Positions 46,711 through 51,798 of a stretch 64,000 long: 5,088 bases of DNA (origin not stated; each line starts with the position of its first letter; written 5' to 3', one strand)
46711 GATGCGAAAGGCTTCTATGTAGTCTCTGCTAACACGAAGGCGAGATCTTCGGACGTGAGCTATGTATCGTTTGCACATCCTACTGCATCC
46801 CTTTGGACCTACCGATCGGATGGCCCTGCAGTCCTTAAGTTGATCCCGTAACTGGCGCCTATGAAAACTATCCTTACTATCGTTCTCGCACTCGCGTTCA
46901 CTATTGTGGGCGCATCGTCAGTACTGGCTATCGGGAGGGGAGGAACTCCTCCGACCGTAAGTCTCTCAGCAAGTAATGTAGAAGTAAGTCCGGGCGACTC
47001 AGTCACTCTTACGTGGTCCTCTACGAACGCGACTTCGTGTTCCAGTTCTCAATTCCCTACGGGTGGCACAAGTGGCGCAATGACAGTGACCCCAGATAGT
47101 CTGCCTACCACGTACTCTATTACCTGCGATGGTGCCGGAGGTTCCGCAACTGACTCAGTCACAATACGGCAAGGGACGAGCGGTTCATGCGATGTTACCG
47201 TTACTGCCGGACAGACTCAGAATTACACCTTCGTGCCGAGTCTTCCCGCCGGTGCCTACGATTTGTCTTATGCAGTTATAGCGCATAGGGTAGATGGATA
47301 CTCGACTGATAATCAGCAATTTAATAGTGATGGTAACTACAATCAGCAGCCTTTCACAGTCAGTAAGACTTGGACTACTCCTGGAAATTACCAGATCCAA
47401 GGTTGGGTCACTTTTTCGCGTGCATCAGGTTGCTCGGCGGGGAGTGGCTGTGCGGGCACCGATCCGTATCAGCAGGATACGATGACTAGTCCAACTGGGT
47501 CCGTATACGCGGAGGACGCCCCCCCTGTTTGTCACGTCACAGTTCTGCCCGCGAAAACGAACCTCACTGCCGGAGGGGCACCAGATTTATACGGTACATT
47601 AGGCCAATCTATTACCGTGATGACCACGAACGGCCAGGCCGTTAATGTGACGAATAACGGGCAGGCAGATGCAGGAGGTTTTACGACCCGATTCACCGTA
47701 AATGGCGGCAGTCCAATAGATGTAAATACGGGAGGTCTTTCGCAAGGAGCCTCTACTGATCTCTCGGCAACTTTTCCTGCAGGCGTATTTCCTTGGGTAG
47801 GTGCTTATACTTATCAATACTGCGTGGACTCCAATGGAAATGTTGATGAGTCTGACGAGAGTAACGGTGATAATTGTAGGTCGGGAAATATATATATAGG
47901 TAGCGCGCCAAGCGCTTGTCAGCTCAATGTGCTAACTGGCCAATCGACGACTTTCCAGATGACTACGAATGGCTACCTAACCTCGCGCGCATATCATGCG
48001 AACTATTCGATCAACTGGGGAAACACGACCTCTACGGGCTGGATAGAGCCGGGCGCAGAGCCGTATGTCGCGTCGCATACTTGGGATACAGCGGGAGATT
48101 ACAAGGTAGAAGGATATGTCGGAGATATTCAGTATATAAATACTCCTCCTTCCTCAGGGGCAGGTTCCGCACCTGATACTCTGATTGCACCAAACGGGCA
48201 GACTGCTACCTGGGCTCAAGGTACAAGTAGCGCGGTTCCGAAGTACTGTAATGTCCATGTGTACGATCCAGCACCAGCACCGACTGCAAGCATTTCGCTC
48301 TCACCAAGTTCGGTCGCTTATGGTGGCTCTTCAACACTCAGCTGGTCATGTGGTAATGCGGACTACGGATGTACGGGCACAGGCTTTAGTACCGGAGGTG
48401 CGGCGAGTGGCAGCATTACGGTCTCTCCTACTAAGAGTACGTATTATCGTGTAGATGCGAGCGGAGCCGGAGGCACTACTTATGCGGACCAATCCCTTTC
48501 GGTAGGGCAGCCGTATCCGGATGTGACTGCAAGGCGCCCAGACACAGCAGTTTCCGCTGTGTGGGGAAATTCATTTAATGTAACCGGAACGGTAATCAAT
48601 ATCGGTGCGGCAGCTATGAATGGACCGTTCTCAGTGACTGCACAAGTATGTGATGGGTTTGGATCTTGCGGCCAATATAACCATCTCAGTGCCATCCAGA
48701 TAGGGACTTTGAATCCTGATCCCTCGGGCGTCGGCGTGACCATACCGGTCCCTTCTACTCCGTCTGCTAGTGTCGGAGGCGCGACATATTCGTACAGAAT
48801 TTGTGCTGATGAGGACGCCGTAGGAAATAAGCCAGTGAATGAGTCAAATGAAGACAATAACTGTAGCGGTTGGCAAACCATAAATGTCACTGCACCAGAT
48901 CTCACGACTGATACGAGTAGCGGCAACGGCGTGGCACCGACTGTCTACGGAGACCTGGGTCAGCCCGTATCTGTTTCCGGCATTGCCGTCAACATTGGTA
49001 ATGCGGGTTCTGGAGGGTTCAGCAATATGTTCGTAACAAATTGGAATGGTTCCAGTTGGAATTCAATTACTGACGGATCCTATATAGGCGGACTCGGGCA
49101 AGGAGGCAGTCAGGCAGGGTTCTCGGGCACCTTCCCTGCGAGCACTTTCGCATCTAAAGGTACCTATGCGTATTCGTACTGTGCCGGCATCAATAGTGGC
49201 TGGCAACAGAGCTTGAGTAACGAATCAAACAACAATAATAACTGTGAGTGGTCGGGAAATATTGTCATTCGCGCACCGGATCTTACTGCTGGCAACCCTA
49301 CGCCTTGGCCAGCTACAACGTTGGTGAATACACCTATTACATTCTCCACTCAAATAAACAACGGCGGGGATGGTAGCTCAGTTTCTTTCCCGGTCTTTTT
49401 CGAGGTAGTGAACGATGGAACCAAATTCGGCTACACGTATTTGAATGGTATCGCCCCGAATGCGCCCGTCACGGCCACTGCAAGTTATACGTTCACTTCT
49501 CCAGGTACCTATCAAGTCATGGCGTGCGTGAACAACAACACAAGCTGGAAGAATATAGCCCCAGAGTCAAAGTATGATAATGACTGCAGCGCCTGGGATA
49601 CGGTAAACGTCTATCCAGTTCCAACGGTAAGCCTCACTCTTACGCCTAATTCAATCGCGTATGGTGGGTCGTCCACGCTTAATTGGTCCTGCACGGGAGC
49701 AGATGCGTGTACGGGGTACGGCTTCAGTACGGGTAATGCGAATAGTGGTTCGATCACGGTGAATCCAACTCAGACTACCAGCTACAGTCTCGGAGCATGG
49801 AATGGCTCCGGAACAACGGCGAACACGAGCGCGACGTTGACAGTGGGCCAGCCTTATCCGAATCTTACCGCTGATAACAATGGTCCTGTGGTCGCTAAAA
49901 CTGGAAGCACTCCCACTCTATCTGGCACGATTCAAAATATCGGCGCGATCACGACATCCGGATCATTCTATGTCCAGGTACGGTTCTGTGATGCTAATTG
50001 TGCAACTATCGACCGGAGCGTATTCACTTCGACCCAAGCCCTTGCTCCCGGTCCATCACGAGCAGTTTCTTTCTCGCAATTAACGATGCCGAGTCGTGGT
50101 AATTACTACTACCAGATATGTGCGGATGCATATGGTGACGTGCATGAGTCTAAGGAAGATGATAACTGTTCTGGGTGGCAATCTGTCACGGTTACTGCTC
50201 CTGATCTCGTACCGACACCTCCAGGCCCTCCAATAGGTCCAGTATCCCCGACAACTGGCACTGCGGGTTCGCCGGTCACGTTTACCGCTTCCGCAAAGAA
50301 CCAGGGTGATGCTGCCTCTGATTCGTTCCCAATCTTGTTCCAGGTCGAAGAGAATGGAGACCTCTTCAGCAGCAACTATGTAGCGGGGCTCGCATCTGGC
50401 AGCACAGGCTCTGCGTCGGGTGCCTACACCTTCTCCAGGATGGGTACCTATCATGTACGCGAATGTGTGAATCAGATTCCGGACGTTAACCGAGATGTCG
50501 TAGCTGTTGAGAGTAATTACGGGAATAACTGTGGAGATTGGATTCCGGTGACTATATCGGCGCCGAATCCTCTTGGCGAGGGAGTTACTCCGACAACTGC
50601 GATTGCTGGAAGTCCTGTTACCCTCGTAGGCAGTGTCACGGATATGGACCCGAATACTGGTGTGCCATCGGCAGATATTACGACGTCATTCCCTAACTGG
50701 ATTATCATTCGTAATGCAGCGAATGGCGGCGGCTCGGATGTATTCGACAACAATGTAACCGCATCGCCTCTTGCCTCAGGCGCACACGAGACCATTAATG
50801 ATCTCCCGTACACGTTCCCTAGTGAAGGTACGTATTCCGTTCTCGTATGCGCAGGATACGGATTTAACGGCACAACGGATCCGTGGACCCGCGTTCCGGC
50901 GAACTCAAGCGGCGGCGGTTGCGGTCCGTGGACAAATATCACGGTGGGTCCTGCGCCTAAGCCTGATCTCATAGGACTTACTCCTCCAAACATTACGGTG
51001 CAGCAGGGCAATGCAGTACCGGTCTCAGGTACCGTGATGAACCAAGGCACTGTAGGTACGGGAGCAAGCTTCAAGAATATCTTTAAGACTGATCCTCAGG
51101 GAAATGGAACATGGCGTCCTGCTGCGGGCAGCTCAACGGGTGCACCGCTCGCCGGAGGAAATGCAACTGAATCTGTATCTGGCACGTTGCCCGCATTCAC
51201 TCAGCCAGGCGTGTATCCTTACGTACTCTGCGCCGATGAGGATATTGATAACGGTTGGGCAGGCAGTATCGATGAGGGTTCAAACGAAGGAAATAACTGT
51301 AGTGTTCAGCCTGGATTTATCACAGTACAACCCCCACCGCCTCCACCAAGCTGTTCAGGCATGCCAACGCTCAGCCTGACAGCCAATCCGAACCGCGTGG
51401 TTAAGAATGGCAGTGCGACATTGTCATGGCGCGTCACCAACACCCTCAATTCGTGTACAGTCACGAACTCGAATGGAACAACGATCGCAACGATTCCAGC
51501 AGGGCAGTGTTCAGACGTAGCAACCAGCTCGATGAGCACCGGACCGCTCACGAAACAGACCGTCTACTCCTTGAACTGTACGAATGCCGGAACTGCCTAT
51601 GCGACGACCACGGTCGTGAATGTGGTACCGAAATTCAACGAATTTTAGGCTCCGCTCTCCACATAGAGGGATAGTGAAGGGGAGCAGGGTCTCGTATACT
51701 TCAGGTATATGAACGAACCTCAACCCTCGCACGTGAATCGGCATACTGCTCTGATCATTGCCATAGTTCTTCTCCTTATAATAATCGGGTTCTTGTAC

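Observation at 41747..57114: Three tandem paralogous two-gene cassettes: TM-anchored beta-propeller-like protein + giant secreted CARDB/Ig-repeat protein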

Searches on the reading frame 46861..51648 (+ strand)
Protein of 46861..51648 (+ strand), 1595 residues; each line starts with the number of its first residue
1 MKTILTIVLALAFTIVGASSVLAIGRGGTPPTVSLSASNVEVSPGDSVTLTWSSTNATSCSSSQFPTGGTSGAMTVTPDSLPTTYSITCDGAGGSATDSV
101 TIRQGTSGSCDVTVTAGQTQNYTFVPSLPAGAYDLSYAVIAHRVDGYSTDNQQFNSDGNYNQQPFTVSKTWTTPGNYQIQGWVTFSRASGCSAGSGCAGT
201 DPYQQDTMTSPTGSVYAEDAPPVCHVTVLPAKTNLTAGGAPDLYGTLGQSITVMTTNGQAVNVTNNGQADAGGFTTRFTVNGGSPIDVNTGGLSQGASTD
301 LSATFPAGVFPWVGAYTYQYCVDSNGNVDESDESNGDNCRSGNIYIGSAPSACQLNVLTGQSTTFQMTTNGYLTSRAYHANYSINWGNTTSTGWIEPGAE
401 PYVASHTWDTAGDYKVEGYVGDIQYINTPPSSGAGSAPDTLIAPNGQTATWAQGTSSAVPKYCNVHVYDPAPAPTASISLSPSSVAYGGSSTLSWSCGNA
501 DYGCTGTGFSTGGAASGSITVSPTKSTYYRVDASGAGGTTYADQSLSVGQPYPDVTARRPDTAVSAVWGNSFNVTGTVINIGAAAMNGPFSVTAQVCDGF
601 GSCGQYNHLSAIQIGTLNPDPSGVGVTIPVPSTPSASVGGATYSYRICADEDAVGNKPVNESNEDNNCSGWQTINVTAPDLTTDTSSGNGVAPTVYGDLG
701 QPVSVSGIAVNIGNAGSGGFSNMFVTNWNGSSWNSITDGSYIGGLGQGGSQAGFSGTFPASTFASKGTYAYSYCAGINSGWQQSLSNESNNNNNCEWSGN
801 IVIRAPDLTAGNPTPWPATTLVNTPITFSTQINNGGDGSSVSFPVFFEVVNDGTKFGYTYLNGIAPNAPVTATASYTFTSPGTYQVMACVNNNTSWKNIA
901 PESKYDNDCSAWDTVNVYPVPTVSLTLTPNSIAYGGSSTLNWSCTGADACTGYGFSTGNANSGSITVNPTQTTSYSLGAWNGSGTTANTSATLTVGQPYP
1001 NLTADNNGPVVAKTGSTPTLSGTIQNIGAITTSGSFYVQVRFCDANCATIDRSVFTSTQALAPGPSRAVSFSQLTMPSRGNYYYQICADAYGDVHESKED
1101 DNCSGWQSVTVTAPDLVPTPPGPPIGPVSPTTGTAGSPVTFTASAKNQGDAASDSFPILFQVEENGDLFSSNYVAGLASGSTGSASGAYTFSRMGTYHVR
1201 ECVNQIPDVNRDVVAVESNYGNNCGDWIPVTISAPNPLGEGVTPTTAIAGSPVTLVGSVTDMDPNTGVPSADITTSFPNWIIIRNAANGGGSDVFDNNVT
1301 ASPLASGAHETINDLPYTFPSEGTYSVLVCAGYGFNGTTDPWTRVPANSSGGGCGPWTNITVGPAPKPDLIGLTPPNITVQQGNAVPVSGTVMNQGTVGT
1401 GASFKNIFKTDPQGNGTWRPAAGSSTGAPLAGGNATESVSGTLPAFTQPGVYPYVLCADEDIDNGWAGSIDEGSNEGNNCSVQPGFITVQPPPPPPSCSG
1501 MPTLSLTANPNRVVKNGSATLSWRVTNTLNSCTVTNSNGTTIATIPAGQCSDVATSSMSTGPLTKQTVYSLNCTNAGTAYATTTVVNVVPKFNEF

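Call 5: search_protein_families(library=pfam, proteins=[window:46861-51648:+], max_evalue=0.1)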
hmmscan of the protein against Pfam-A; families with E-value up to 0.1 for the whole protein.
window:46861-51648:+ (1595 aa): 5 families
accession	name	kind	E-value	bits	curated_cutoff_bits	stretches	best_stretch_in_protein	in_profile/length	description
PF07705.17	CARDB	-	6.1e-42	142.4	22.7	4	249-335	13-96/101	CARDB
PF00630.25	Filamin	-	0.0014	19.8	26.9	0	822-893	19-85/93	Filamin/ABP280 repeat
PF05506.17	PLipase_C_C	-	0.0022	19.3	24.4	0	73-118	27-71/80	Bacterial phospholipase C, C-terminal domain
PF00801.26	PKD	-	0.012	16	23.5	1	824-898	15-73/80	PKD domain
PF24665.1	DUF7652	-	0.085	13.5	27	0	878-922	31-72/105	Domain of unknown function (DUF7652)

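Call 6: search_protein_families(library=ncbifam, proteins=[window:46861-51648:+], max_evalue=0.1)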
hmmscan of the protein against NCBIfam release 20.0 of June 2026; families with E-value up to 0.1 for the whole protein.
window:46861-51648:+ (1595 aa): 1 family
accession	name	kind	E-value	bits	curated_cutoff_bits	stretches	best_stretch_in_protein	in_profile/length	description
TIGR03769.1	P_ac_wall_RPT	domain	0.00081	19.9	30.9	0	874-886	5-17/41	TIGR03769 domain-containing protein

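Call 76: list_cluster_members(proteins=[P0001, P0012, P0004, P0014, P0011, window:46861-51645:+, window:57582-58529:+])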
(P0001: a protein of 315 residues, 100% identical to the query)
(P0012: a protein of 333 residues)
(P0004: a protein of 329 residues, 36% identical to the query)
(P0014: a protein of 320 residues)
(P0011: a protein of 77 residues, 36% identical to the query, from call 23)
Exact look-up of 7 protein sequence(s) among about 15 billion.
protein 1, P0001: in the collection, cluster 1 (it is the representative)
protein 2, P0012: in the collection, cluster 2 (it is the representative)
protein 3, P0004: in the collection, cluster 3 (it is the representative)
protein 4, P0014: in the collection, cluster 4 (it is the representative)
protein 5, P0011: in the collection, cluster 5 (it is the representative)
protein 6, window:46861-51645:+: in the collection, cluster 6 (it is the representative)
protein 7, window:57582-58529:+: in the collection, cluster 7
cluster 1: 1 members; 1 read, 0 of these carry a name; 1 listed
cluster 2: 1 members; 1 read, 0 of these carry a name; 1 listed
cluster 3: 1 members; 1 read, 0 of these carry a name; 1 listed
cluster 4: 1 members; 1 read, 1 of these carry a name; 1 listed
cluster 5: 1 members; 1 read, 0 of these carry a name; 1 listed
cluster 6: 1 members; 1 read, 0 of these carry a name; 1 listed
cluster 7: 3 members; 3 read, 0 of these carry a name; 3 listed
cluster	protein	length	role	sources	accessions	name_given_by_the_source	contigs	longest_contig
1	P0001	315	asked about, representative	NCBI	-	-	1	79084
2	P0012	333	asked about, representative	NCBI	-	-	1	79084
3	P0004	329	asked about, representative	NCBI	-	-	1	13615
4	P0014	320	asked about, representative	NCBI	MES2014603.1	MAG: hypothetical protein V4437_02180 [Patescibacteria group bacterium]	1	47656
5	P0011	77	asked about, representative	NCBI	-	-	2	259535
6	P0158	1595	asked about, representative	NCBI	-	-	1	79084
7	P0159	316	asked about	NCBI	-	-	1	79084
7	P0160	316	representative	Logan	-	-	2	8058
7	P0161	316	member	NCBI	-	-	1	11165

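Call 78: search_protein_families(library=padloc, proteins=[window:46861-51648:+], max_evalue=0.01)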
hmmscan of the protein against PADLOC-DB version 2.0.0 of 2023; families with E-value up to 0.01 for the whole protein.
window:46861-51648:+ (1595 aa): 0 families

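Call 106: search_protein_families(library=phrogs, proteins=[window:46861-51648:+], max_evalue=0.001)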
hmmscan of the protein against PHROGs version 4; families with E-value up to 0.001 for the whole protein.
window:46861-51648:+ (1595 aa): 0 families

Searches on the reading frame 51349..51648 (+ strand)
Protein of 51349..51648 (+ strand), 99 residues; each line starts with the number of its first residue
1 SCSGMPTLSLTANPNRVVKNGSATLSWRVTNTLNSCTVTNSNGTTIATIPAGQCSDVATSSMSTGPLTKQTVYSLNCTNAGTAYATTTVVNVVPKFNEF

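Call 23: find_homologous_proteins(query=A3, max_evalue=0.01)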
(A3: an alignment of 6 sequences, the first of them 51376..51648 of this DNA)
Query A3 (6 sequences) (90 aa, profile of the alignment): 6 proteins with E <= 0.01 among 1243 candidates.
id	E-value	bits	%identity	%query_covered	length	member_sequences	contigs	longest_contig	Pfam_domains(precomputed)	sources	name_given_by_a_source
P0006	3.3e-17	80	40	100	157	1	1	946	-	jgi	jgi:hypothetical protein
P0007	1.7e-14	72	41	100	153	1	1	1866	-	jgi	jgi:hypothetical protein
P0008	2.4e-12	65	36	100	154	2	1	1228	-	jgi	-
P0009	7.5e-7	47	34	100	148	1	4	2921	-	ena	-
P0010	4.1e-5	42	38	82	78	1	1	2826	-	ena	-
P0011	3.4e-4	39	36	88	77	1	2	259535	-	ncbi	-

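Call 66: predict_structure(alignment_id=A7)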
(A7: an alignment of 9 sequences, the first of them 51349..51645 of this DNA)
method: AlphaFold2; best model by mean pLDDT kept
length: 99 residues; sequences in the alignment: 9
mean_pLDDT: 88.2   pTM: 0.78
mean pLDDT of the five models: 88.2, 87.9, 86.6, 86.1, 84.4
residues with pLDDT >= 90: 61; 70-90: 29; 50-70: 9; < 50: 0
segments of 3 or more residues with pLDDT < 50: none
pLDDT, mean of each block of 10 residues (from residue 1): 81 95 94 89 91 73 93 92 93 79
secondary structure, 60 per line:
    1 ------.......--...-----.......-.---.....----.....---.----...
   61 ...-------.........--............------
elements in order: E7-13 E16-18 E24-30 E36-40 E45-49 E58-63 E71-79 E82-93

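Call 68: fold_search(model_id=the predicted structure, library=pdb)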
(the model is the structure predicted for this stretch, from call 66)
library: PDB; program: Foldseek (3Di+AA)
matches with E <= 10: 1656; with E <= 0.001: 0
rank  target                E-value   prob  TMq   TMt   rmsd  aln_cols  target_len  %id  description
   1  2oxh_Y                4.2e-03  1.00  0.66  0.60   2.9        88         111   16  The SOXYZ Complex of Paracoccus Pantotrophus (released 2007-05-22)
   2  2nnc_B                6.7e-03  1.00  0.66  0.57   2.8        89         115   10  Structure of the sulfur carrier protein SoxY from Chlorobium limicola f thiosulfatophilum (released 2007-03-13)
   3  2p9r_B                6.7e-03  1.00  0.50  0.51   4.0       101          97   11  Human alpha2-macroglogulin is composed of multiple domains, as predicted by homology with complement component C3 (released 2007-08-21)
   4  3tp4_B                6.7e-03  1.00  0.51  0.15   5.1        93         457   16  Crystal Structure of engineered protein at the resolution 1.98A, Northeast Structural Genomics Consortium Target OR128 (released 2011-10-05)
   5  2oxh_D                7.0e-03  1.00  0.66  0.60   3.1        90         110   16  The SOXYZ Complex of Paracoccus Pantotrophus (released 2007-05-22)
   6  2oxg_F                7.0e-03  1.00  0.64  0.58   3.0        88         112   17  The SoxYZ Complex of Paracoccus pantotrophus (released 2007-05-22)
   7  2oxh_B                7.8e-03  1.00  0.66  0.58   3.0        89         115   17  The SOXYZ Complex of Paracoccus Pantotrophus (released 2007-05-22)
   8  2ox5_A                7.8e-03  1.00  0.63  0.59   3.7       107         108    9  The SoxYZ complex of Paracoccus pantotrophus (released 2007-05-22)
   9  2ox5_D                9.1e-03  1.00  0.67  0.60   3.2        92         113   16  The SoxYZ complex of Paracoccus pantotrophus (released 2007-05-22)
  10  2oxg_B                9.1e-03  1.00  0.66  0.60   3.1        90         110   16  The SoxYZ Complex of Paracoccus pantotrophus (released 2007-05-22)
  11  2oxg_D                9.1e-03  1.00  0.66  0.59   3.1        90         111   17  The SoxYZ Complex of Paracoccus pantotrophus (released 2007-05-22)
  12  7jzi_A                9.1e-03  1.00  0.57  0.57   4.1        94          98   11  Crystal structure of LAIR1 ectodomain (from MGD21) in complex with Plasmodium RIFIN (PF3D7_1040300) V2 domain (released 2021-05-26)
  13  6ewo_D                1.0e-02  1.00  0.57  0.34   4.2        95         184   16  Crystal structure of non-phosphorylated form of RTF PHOSPHOPEPTIDE BOUND TO HLA-A2 in complex with LILRB1 (released 2018-11-07)
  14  8u01                  1.0e-02  1.00  0.44  0.08   5.3       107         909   16  Crystal Structure of the Glycoside Hydrolase Family 2 TIM Barrel-domain Containing Protein from Phocaeicola plebeius (released 2023-09-27)
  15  7op0_A                1.1e-02  1.00  0.56  0.08   4.3       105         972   13  Crystal structure of complement C5 in complex with chemically synthesized K92 knob domain. (released 2022-04-06)
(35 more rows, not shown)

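Call 92: find_homologous_proteins(query=A8, max_evalue=0.001)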
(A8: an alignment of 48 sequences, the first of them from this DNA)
Query A8 (48 sequences) (88 aa, profile of the alignment): 1 proteins with E <= 0.001 among 611 candidates.
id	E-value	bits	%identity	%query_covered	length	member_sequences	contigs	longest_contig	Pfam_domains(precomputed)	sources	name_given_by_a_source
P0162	1.5e-9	56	25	99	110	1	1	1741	-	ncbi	-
